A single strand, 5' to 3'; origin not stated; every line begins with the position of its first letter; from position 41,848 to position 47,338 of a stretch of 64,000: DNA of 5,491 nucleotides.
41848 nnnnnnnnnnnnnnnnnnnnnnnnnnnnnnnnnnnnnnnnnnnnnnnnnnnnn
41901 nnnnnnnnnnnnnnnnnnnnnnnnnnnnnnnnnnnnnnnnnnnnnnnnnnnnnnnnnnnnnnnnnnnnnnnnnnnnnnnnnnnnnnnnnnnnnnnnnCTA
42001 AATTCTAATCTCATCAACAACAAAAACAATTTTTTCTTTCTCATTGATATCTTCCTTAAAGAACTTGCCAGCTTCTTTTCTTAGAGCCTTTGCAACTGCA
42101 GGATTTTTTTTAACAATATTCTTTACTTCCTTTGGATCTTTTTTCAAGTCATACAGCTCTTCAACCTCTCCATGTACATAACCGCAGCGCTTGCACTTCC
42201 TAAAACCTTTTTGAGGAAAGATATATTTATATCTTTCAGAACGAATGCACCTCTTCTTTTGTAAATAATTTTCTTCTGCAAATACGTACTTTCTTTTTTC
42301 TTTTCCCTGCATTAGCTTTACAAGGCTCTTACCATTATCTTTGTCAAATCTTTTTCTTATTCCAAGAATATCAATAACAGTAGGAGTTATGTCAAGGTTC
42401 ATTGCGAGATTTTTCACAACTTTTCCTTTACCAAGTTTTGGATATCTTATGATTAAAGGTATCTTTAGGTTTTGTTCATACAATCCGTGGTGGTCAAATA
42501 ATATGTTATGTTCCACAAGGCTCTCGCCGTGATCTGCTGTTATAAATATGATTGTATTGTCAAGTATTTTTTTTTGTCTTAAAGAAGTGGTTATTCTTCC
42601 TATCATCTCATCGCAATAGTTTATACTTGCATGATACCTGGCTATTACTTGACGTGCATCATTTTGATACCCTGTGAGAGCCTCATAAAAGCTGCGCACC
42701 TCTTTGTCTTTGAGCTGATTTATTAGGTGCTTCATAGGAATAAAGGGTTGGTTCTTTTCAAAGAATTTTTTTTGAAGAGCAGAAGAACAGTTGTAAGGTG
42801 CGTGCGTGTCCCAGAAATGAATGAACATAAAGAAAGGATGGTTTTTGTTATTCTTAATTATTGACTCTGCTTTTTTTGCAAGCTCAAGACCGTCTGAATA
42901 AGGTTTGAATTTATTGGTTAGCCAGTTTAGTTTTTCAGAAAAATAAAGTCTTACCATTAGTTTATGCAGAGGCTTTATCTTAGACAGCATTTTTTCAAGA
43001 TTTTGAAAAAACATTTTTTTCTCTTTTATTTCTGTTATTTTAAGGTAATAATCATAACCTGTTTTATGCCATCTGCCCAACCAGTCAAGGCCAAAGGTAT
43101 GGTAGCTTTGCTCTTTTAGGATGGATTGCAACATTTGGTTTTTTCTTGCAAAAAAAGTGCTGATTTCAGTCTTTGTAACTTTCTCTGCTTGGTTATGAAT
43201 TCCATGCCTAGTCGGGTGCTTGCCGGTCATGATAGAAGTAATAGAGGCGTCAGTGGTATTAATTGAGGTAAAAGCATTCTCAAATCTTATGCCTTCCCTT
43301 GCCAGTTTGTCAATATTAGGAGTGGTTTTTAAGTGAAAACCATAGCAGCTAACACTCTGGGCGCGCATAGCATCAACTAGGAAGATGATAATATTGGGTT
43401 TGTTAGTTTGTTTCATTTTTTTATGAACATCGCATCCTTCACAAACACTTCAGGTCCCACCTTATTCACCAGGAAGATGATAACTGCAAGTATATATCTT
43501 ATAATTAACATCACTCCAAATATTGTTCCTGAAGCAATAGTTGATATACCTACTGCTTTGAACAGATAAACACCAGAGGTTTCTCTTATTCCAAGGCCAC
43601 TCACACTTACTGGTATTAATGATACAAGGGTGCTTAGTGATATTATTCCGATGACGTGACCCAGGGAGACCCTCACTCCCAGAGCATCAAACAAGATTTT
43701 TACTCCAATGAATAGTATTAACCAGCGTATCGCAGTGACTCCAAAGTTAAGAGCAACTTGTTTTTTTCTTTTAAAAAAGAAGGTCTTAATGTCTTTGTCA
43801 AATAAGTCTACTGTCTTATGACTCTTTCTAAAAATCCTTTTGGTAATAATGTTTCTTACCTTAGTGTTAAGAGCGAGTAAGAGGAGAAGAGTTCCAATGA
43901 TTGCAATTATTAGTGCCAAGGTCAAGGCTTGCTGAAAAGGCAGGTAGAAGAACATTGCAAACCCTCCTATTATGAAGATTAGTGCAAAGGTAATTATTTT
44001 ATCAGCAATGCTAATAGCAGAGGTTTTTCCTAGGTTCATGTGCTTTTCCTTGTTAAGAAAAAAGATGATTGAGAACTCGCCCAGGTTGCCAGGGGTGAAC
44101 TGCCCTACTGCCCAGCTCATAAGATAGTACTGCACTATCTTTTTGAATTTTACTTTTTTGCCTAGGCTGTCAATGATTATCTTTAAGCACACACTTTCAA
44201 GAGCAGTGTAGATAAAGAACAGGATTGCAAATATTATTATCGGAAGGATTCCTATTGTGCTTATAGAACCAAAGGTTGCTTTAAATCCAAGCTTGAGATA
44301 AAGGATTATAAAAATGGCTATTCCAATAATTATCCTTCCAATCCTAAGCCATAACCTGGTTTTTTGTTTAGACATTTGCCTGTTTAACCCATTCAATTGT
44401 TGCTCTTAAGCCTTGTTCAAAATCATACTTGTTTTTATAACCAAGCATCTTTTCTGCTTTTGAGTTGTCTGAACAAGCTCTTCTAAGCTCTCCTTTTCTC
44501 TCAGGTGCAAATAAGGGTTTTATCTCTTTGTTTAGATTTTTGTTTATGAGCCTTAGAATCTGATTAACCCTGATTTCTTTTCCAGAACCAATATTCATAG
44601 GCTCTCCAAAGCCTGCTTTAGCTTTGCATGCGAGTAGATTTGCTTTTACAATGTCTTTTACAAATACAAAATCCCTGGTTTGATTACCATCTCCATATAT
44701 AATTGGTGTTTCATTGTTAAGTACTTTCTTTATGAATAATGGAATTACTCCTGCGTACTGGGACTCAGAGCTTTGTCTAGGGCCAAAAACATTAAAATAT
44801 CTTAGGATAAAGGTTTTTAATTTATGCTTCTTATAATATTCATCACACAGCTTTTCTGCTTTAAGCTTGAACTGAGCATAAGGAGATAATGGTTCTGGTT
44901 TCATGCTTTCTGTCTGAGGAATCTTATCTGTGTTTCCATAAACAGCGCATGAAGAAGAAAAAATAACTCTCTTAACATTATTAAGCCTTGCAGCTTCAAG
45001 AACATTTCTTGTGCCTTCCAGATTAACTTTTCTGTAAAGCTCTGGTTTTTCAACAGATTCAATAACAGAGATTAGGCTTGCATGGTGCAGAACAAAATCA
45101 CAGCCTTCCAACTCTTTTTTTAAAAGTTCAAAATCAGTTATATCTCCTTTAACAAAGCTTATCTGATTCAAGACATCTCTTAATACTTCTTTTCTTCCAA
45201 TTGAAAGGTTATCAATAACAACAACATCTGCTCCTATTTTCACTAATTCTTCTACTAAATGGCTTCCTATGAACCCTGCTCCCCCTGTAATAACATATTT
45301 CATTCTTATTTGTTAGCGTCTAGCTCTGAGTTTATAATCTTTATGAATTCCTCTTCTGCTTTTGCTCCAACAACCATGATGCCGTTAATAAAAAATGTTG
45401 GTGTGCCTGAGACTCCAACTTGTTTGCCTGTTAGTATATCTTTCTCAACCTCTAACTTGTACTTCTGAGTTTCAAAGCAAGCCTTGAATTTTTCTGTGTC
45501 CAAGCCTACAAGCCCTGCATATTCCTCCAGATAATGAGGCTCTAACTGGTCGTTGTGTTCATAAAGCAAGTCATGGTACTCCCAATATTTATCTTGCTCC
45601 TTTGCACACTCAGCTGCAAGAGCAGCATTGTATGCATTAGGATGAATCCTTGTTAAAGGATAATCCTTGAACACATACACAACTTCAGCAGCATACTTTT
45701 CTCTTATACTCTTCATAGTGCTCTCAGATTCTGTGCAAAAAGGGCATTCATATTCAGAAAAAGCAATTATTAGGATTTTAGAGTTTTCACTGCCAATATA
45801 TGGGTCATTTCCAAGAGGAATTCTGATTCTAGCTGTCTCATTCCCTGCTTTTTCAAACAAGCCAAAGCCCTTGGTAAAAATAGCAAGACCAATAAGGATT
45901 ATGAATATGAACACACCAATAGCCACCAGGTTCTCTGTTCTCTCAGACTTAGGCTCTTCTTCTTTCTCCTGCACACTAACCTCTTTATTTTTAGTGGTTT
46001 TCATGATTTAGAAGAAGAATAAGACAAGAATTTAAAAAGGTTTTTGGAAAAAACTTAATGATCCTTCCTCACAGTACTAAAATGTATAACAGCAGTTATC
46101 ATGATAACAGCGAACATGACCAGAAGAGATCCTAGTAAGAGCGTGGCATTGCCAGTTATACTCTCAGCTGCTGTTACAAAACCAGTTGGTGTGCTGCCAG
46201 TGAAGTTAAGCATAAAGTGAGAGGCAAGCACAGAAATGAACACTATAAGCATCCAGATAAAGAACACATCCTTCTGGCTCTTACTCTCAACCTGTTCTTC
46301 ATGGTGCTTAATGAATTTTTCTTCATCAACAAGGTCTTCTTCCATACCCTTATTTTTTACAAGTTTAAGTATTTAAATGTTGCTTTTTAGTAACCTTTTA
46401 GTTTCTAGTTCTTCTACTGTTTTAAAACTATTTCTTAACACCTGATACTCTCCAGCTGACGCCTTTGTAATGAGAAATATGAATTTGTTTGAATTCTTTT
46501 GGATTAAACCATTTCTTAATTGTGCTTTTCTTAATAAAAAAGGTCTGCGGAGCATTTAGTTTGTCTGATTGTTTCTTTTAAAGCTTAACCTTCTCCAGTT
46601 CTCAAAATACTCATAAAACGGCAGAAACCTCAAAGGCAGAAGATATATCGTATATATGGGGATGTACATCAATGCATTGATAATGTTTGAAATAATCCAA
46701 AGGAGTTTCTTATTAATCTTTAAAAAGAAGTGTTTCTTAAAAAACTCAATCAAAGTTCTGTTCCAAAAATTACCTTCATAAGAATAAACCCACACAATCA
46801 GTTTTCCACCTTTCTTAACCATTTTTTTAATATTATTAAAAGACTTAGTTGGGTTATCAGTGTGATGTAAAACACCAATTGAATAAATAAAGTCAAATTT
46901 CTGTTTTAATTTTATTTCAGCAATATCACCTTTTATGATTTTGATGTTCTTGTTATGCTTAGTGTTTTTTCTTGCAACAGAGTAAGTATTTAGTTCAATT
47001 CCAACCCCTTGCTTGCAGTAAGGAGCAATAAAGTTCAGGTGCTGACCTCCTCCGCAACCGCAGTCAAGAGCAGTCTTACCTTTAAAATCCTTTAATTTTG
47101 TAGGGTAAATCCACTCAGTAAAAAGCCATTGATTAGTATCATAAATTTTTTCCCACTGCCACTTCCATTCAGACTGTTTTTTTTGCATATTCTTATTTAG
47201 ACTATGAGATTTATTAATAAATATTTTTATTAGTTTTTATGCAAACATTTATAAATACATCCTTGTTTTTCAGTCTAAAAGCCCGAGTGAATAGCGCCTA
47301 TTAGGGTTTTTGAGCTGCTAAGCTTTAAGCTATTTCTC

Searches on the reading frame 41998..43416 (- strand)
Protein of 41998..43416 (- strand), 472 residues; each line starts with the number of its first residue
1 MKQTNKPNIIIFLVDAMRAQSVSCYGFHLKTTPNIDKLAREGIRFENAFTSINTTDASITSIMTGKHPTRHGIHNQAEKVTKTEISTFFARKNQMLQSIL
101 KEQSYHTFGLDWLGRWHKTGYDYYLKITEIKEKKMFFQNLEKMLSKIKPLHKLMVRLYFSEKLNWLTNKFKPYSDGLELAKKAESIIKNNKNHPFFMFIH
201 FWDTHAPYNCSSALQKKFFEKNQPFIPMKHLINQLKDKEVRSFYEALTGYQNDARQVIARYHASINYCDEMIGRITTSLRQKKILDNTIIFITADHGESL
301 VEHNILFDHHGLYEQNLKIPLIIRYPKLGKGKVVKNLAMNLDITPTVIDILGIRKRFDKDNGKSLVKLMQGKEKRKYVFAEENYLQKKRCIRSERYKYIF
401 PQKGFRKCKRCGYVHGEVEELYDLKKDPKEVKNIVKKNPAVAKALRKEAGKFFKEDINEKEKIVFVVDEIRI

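Call 61: search_protein_families(library=pfam, max_evalue=0.00001, proteins=[window:41998-43416:-])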
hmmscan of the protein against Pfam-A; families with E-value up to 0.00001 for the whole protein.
window:41998-43416:- (472 aa): 3 families
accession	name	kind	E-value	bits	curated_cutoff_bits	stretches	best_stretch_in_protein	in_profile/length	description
PF00884.28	Sulfatase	-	2.9e-50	171.7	25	1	7-353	1-301/301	Sulfatase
PF16347.10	SGSH_C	-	5.6e-20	72.5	29.3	1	306-443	5-142/154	N-sulphoglucosamine sulphohydrolase, C-terminal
PF01663.27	Phosphodiest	-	4.2e-15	56.6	23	1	10-91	2-79/342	Type I phosphodiesterase / nucleotide pyrophosphatase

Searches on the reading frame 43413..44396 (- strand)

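Call 61: search_protein_families(library=pfam, max_evalue=0.00001, proteins=[window:43413-44396:-])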
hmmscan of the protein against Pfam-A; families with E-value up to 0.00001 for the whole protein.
window:43413-44396:- (327 aa): 1 family
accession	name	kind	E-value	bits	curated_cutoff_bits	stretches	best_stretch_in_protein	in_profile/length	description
PF03706.18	LPG_synthase_TM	-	6.3e-34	118.2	33.4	1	23-307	2-298/302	Lysylphosphatidylglycerol synthase TM region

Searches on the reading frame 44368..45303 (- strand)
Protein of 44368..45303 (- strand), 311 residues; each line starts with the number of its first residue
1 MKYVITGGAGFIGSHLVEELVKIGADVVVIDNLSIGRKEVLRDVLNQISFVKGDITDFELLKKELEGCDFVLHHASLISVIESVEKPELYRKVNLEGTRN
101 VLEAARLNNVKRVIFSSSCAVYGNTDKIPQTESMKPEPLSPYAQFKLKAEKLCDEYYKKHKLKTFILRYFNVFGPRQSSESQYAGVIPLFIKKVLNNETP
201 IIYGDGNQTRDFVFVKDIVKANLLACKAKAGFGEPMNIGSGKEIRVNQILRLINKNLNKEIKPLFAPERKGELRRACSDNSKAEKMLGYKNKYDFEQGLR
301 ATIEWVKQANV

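Call 61: search_protein_families(library=pfam, max_evalue=0.00001, proteins=[window:44368-45303:-])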
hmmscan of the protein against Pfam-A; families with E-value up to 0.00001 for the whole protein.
window:44368-45303:- (311 aa): 7 families
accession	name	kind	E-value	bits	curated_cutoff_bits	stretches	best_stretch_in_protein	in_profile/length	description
PF01370.27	Epimerase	-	4.6e-64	216.5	20.9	1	4-239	2-240/240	NAD dependent epimerase/dehydratase family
PF16363.11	GDP_Man_Dehyd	-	3.7e-60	204.6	27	1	5-301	2-331/332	GDP-mannose 4,6 dehydratase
PF01073.25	3Beta_HSD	-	8.4e-35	120.6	22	1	4-228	1-231/280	3-beta hydroxysteroid dehydrogenase/isomerase family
PF02719.21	Polysacc_synt_2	-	8.2e-16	58.5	20.2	1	4-253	2-243/293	Polysaccharide biosynthesis protein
PF07993.18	NAD_binding_4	-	1e-15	58.1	20.1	1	5-216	1-252/258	Male sterility protein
PF13460.12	NAD_binding_10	-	3e-14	53.7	27.2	1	7-168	1-142/184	NAD(P)H-binding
PF04321.23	RmlD_sub_bind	-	2.4e-13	50.2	27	1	1-176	1-155/287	RmlD substrate binding domain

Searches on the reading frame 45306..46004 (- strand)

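Call 61: search_protein_families(library=pfam, max_evalue=0.00001, proteins=[window:45306-46004:-])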
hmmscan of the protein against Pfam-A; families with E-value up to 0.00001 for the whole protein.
window:45306-46004:- (232 aa): 3 families
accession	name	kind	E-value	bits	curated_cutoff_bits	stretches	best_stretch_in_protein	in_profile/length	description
PF13462.12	Thioredoxin_4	-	9.6e-30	104.4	23.2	1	66-225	4-164/165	Thioredoxin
PF01323.26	DSBA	-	2.2e-19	70.5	25.6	1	127-221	91-187/191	DSBA-like thioredoxin domain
PF13098.12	Thioredoxin_2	-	5.5e-08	33.5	27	1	73-223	3-103/104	Thioredoxin-like domain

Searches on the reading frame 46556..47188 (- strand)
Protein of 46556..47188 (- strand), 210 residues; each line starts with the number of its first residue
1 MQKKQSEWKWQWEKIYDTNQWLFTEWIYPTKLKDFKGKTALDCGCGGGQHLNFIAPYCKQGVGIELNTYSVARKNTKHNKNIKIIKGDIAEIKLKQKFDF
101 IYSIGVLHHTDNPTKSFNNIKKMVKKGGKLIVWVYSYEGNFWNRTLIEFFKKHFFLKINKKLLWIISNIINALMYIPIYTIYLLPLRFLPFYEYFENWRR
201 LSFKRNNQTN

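Call 61: search_protein_families(library=pfam, max_evalue=0.00001, proteins=[window:46556-47188:-])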
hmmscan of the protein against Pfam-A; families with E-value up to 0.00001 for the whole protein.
window:46556-47188:- (210 aa): 8 families
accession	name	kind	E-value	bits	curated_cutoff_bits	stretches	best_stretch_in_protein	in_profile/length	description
PF08241.18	Methyltransf_11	-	5.8e-19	69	21.2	1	41-132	1-95/95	Methyltransferase domain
PF13847.12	Methyltransf_31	-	3.7e-15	56.3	27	1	36-134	3-111/145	Methyltransferase domain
PF13649.12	Methyltransf_25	-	1.5e-13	51.7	27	1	41-128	2-97/97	Methyltransferase domain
PF13489.12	Methyltransf_23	-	1.7e-13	51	27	1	33-135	19-119/164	Methyltransferase domain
PF08242.18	Methyltransf_12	-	4.6e-13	50.2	30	1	41-130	1-98/98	Methyltransferase domain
PF08003.17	Methyltransf_9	-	1.9e-11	44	23.8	1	31-140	110-225/315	Protein of unknown function (DUF1698)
PF05401.17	NodS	-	3.2e-07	30.8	24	1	35-131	42-143/201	Nodulation protein S (NodS)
PF02353.26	CMAS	-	6.3e-06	26.1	27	1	31-133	57-165/273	Mycolic acid cyclopropane synthetase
